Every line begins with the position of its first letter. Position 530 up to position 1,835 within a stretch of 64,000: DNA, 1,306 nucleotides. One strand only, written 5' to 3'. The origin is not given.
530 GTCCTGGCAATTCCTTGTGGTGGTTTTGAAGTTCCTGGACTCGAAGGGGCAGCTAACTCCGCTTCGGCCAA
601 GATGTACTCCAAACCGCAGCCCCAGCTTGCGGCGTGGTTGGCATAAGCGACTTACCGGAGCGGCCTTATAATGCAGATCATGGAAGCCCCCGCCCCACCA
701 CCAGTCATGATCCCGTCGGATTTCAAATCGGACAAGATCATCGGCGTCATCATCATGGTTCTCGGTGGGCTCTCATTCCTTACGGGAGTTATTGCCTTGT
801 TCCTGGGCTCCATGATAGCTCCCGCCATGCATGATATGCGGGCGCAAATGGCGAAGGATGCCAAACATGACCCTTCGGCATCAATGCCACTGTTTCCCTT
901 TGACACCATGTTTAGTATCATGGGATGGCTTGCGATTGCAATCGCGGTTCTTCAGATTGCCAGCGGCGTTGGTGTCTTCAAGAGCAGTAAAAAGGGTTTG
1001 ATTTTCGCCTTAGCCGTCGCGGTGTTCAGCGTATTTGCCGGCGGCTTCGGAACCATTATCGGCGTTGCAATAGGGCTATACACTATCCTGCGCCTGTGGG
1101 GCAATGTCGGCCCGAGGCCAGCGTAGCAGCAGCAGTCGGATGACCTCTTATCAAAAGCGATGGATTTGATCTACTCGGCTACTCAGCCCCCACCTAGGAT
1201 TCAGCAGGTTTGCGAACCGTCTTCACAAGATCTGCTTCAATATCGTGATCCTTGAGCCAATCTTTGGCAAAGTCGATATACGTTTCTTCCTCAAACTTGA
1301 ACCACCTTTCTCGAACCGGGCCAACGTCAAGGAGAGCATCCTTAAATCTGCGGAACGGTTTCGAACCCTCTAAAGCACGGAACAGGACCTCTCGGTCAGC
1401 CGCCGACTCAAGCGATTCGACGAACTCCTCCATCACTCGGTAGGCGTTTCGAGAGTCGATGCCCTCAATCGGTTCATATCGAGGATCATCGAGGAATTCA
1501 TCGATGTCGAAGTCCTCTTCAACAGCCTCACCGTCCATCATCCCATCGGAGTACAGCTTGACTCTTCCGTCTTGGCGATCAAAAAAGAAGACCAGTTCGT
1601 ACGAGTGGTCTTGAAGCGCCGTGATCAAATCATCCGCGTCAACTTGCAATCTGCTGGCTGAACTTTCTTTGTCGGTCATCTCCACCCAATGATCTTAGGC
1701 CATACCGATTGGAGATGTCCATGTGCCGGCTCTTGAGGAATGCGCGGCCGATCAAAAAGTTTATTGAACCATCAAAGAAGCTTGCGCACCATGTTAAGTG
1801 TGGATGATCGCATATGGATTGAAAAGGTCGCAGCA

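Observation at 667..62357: Pervasive leaderless-type promoters: a -10 box 5-7 nt before the start codon at 13 genes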

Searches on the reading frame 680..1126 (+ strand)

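Call 11: search_protein_families(library=pfam, proteins=[window:680-1126:+])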
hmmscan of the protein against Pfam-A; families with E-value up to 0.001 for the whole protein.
window:680-1126:+ (148 aa): 1 family
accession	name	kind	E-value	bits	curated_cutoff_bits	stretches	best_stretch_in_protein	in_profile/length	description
PF13273.12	DUF4064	-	0.00058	20.5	32.1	1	19-119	6-101/102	Protein of unknown function (DUF4064)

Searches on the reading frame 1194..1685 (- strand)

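Call 11: search_protein_families(library=pfam, proteins=[window:1194-1685:-])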
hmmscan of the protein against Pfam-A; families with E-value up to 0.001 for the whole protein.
window:1194-1685:- (163 aa): 1 family
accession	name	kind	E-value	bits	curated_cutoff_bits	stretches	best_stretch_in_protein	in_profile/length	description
PF03682.18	UPF0158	-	5.2e-11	43.2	21.1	1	14-151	5-141/157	Uncharacterised protein family (UPF0158)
